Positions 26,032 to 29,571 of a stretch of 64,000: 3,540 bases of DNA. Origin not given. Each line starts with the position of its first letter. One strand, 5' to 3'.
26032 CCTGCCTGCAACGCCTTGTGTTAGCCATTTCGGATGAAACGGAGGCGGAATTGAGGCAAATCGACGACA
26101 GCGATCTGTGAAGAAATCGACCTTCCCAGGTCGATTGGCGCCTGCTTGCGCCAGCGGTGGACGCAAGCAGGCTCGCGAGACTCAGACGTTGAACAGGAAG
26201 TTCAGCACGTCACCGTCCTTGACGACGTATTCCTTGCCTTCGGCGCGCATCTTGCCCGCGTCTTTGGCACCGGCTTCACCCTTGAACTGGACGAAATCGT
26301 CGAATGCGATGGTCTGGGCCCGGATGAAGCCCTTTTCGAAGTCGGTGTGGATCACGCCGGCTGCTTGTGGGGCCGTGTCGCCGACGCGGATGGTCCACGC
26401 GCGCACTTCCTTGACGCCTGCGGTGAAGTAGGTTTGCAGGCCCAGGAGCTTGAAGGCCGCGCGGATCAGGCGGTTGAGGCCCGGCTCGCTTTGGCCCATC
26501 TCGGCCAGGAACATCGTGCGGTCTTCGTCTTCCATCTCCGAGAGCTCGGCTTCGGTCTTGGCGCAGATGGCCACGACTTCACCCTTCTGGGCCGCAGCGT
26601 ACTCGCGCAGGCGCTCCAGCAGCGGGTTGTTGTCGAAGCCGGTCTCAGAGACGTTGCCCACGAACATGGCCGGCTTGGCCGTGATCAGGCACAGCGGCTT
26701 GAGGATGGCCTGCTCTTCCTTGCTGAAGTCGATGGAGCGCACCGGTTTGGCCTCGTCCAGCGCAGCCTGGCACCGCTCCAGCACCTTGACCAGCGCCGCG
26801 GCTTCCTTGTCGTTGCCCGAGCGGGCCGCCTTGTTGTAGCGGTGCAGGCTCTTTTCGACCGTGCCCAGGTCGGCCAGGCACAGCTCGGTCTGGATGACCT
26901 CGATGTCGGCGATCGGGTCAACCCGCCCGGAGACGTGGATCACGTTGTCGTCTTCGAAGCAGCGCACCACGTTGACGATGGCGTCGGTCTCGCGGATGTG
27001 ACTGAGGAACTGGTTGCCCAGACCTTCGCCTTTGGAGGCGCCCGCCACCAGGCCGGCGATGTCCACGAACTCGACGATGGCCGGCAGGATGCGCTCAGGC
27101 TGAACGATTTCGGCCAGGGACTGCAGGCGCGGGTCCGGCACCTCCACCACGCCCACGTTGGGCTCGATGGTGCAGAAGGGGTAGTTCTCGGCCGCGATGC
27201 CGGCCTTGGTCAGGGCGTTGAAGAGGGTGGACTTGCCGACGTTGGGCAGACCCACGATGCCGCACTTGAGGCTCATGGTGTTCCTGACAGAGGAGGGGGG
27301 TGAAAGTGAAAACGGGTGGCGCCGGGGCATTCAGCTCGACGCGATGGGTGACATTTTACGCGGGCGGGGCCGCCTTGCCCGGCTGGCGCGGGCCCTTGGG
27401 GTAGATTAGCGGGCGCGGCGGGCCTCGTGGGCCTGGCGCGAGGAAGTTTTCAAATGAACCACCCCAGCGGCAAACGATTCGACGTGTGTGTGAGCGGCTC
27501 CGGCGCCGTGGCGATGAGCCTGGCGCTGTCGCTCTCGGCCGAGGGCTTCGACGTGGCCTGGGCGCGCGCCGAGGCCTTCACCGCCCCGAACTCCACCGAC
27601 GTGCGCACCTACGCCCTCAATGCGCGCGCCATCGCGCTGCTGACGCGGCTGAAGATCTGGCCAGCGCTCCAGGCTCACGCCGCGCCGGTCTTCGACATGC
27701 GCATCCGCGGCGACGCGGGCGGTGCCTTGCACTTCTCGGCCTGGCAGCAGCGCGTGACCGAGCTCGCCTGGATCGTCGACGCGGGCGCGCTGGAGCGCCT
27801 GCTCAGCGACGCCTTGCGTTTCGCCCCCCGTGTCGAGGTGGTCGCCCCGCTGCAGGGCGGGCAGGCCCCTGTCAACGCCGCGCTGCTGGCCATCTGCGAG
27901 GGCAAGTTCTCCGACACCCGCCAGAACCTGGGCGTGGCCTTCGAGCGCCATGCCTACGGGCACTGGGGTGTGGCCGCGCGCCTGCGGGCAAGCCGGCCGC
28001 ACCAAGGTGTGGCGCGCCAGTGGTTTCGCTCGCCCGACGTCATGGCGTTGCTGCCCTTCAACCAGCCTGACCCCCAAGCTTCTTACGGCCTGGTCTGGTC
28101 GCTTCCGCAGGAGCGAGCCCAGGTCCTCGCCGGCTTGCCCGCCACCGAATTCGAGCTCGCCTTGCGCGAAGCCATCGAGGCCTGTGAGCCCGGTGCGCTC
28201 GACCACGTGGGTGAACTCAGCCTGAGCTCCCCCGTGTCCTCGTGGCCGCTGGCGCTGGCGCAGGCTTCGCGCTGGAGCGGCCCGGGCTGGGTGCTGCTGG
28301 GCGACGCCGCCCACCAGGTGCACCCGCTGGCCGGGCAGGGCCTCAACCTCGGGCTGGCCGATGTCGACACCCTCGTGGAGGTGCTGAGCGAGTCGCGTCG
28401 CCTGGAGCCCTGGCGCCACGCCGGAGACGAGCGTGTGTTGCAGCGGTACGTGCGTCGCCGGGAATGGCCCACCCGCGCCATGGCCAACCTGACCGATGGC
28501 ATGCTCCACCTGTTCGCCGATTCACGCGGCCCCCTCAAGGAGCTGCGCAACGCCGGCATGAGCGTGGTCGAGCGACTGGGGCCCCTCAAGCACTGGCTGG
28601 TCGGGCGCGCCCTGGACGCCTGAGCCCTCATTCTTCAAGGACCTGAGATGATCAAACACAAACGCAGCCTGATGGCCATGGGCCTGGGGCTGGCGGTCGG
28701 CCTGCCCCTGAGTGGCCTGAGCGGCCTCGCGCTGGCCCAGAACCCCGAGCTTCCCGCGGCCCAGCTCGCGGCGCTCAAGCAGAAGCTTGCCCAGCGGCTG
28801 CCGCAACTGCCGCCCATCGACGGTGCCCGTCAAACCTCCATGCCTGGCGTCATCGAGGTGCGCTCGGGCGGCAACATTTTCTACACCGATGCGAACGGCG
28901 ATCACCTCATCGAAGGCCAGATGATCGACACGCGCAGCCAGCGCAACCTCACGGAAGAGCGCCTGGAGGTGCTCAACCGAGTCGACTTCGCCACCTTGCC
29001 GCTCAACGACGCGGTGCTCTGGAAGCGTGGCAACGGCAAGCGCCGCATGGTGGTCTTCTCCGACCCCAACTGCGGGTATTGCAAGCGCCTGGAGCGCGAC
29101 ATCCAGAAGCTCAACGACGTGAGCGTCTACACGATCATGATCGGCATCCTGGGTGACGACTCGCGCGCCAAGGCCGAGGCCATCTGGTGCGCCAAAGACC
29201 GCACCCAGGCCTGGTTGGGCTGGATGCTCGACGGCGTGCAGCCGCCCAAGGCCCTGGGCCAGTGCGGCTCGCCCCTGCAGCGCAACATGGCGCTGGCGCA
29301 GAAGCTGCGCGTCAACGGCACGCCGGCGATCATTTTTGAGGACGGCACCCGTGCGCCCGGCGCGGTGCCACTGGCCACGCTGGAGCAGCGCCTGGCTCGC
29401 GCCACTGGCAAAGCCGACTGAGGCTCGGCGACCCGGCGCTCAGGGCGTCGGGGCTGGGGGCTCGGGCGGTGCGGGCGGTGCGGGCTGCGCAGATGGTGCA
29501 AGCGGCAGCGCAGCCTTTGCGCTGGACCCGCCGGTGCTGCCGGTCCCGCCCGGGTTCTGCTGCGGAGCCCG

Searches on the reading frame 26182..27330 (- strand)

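Call 11: search_protein_families(library=pfam, proteins=[window:26182-27330:-], max_evalue=0.001)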
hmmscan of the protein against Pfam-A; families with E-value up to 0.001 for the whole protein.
window:26182-27330:- (382 aa): 3 families
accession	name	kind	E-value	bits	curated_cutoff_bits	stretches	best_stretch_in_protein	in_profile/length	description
PF06071.19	YchF-GTPase_C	-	2.5e-38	130.5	27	1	298-381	1-84/84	Protein of unknown function (DUF933)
PF01926.29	MMR_HSR1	-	9.6e-22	77.7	21.9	1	23-125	2-85/113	50S ribosome-binding GTPase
PF02421.24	FeoB_N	-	4.2e-08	33.3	27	1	23-66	3-46/156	Ferrous iron transport protein B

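Call 12: search_protein_families(library=ncbifam, proteins=[window:26182-27330:-], max_evalue=0.00001)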
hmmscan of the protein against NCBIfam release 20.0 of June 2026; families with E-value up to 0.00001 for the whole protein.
window:26182-27330:- (382 aa): 13 families
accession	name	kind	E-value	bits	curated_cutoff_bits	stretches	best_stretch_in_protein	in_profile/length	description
TIGR00092.1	TIGR00092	equivalog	4.2e-153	509.8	279.2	1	19-382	1-368/368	redox-regulated ATPase YchF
NF007171.0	PRK09602.1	subfamily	2.8e-40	138.4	387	1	19-270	1-266/397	YchF-related putative GTPase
NF008955.0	PRK12297.1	equivalog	3.6e-24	85.5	406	1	23-153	162-269/429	GTPase ObgE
TIGR02729.1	Obg_CgtA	equivalog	1.3e-23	83.5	280.25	1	23-155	160-269/329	Obg family GTPase CgtA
NF008956.1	PRK12299.1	equivalog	2.1e-23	82.8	300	1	23-154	161-264/327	GTPase ObgE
NF008954.1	PRK12296.1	equivalog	1.3e-19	70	377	1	23-151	162-267/470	GTPase ObgE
TIGR00231.1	small_GTP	domain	4.4e-08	33.1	42.5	1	21-123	4-92/164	GTP-binding protein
TIGR03156.1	GTP_HflX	equivalog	4.8e-08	32.3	216.75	1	20-73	189-242/351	GTPase HflX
TIGR00437.1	feoB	equivalog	1.4e-06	27.4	315.65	1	27-66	1-40/594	ferrous iron transport protein B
NF008280.0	PRK11058.1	equivalog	4.3e-06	25.8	441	1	24-83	201-260/426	ribosome rescue GTPase HflX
TIGR03594.1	GTPase_EngA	equivalog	5.7e-06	25.6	306.7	0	24-46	4-26/432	ribosome biogenesis GTPase Der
NF000908.1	PRK00089.1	equivalog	7.6e-06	25.4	237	0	23-46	6-29/291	GTPase Era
TIGR03596.1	GTPase_YlqF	equivalog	8.6e-06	25.3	208.2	0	19-46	117-144/276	ribosome biogenesis GTPase YlqF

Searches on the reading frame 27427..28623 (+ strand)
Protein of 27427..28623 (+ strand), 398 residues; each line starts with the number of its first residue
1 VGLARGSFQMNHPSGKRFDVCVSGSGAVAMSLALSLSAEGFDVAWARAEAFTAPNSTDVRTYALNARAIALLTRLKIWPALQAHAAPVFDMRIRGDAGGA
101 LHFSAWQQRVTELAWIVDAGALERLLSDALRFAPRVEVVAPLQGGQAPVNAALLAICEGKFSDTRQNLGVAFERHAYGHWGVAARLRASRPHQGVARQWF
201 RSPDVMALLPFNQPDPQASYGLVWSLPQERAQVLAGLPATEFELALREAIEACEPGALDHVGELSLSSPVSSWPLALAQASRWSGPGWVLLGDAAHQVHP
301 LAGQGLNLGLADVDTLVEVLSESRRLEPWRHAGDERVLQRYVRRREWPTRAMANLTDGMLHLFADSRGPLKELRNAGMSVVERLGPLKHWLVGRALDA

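Call 11: search_protein_families(library=pfam, proteins=[window:27427-28623:+], max_evalue=0.001)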
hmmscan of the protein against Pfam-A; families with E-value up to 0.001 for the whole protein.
window:27427-28623:+ (398 aa): 2 families
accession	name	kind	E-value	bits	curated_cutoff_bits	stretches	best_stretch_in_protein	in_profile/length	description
PF01494.25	FAD_binding_3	-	2.5e-18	66.9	22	1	138-346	137-339/349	FAD binding domain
PF08491.16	SE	-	6.7e-09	35.6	20.1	1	279-383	123-225/276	Squalene epoxidase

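Call 12: search_protein_families(library=ncbifam, proteins=[window:27427-28623:+], max_evalue=0.00001)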
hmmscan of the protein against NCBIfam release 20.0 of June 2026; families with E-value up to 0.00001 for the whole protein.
window:27427-28623:+ (398 aa): 36 families (the best 25 are shown)
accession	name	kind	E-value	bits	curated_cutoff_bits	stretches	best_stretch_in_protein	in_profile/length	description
TIGR01988.1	Ubi-OHases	subfamily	6.2e-79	265.6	224.65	1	19-396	1-386/387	ubiquinone biosynthesis hydroxylase, UbiH/UbiF/VisC/COQ6 family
NF005788.0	PRK07608.1-3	equivalog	1.1e-72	244.9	478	1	17-397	2-387/388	UbiH/UbiF family hydroxylase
NF005786.0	PRK07608.1-1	equivalog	2.8e-69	233.8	597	1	16-396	9-392/393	UbiH/UbiF family hydroxylase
TIGR01984.1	UbiH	equivalog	9.2e-65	218.9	392.2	1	19-396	1-381/382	2-octaprenyl-6-methoxyphenyl hydroxylase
NF005790.0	PRK07608.1-5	equivalog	2e-62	211.1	576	1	19-394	4-385/389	UbiH/UbiF family hydroxylase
NF004356.0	PRK05732.1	equivalog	4.3e-54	183.8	384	1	17-396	3-390/395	2-octaprenyl-6-methoxyphenyl hydroxylase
NF005787.0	PRK07608.1-2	equivalog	1.9e-51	175.2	624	1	14-396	14-428/429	UbiH/UbiF family hydroxylase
NF005599.0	PRK07333.1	equivalog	7.7e-51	172.9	549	2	140-395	156-398/414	ubiquinone biosynthesis hydroxylase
NF005789.0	PRK07608.1-4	equivalog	8e-51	173.2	589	1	16-396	13-429/430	UbiH/UbiF family hydroxylase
NF006593.0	PRK09126.1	equivalog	2.7e-49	168.1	420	1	16-392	3-385/393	5-demethoxyubiquinol-8 5-hydroxylase UbiM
NF005949.0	PRK08013.1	equivalog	4e-47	161.1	620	1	17-396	3-390/401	FAD-dependent 2-octaprenylphenol hydroxylase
NF005612.0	PRK07364.1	equivalog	6e-46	156.8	487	1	12-390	13-396/415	FAD-dependent hydroxylase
NF005691.0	PRK07494.1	equivalog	1.2e-43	149.2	459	2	121-392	127-382/404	UbiH/UbiF family hydroxylase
NF006448.0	PRK08773.1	equivalog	1.9e-43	148.6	614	1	17-395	6-389/393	UbiH/UbiF family hydroxylase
NF004318.0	PRK05714.1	equivalog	1e-42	146.3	653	1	17-396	4-395/407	2-octaprenyl-3-methyl-6-methoxy-1,4-benzoquinol hydroxylase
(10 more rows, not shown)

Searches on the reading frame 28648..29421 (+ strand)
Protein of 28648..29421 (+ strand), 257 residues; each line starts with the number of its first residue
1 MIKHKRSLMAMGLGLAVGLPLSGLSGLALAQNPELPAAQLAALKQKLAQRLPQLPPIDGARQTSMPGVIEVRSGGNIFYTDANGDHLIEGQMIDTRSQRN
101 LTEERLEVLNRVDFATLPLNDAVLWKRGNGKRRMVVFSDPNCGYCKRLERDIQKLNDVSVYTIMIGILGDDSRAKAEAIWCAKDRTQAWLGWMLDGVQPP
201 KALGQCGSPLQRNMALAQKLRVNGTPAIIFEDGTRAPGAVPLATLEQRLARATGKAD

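Call 11: search_protein_families(library=pfam, proteins=[window:28648-29421:+], max_evalue=0.001)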
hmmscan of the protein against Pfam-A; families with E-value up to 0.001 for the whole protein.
window:28648-29421:+ (257 aa): 3 families
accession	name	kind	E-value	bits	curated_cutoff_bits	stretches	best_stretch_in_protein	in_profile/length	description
PF13098.12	Thioredoxin_2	-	1.8e-28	99.3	27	1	127-249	2-104/104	Thioredoxin-like domain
PF10411.14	DsbC_N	-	9.2e-19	67.3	25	1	37-103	4-70/70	Disulfide bond isomerase protein N-terminal domain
PF01323.26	DSBA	-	1.1e-07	32.3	25.6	1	210-250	152-191/191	DSBA-like thioredoxin domain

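Call 12: search_protein_families(library=ncbifam, proteins=[window:28648-29421:+], max_evalue=0.00001)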
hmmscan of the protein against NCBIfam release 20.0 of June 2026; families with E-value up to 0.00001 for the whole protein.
window:28648-29421:+ (257 aa): 2 families
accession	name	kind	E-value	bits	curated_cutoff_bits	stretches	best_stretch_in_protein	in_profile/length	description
NF008129.0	PRK10877.1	equivalog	4e-21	75.4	215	1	34-250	17-228/237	bifunctional protein-disulfide isomerase/oxidoreductase DsbC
NF008657.0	PRK11657.1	equivalog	9.4e-21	74.2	124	1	73-233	56-228/251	thiol:disulfide interchange protein DsbG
